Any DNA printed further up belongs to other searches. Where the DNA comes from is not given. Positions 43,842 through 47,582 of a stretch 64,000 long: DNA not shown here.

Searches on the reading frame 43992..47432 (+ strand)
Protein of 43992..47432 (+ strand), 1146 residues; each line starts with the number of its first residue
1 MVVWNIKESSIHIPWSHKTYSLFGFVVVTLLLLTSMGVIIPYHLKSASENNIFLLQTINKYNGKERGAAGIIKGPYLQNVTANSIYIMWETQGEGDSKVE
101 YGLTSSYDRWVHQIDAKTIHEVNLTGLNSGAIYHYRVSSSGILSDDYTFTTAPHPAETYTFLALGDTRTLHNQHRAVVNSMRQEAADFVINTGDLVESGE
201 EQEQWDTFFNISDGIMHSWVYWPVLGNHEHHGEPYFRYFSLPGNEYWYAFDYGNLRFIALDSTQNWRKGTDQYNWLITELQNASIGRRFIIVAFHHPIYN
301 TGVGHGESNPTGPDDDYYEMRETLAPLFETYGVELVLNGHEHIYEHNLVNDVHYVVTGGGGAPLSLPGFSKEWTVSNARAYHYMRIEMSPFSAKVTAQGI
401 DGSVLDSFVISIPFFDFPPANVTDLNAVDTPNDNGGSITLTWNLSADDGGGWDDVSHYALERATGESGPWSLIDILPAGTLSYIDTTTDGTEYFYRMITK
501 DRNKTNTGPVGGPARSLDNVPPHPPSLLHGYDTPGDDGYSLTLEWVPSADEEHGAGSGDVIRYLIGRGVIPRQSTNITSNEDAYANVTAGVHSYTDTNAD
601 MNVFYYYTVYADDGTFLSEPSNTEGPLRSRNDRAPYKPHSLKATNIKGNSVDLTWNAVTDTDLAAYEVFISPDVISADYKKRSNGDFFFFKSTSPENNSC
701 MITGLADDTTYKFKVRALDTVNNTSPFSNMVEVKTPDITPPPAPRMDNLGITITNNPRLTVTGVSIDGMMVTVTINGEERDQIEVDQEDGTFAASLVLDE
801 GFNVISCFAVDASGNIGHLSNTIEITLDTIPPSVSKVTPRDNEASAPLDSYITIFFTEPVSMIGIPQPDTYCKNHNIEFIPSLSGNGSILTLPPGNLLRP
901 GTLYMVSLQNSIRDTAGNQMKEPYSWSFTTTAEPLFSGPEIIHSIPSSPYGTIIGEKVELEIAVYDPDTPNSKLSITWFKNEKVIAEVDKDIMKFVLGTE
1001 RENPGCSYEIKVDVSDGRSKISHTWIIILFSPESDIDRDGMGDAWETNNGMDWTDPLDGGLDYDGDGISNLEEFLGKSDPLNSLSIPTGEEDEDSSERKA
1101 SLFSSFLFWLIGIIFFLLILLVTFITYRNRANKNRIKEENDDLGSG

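Call 76: search_protein_families(library=pfam, proteins=[window:43992-47432:+], max_evalue=0.0001)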
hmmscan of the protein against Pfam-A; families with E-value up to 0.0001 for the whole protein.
window:43992-47432:+ (1146 aa): 5 families
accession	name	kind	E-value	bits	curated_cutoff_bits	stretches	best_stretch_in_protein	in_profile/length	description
PF13205.12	Big_5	-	1.5e-16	61.4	23.6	1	828-930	1-105/105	Bacterial Ig-like domain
PF00041.27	fn3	-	8.4e-16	58.4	25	1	637-733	2-83/84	Fibronectin type III domain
PF16656.11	Pur_ac_phosph_N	-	2.9e-15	57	30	1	77-151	8-93/93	Purple acid Phosphatase, N-terminal domain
PF00149.33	Metallophos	-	1.6e-13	52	21.5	1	160-344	2-191/191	Calcineurin-like phosphoesterase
PF09136.16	Glucodextran_B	-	8.9e-09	35.6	27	1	753-824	13-80/83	Glucodextranase, domain B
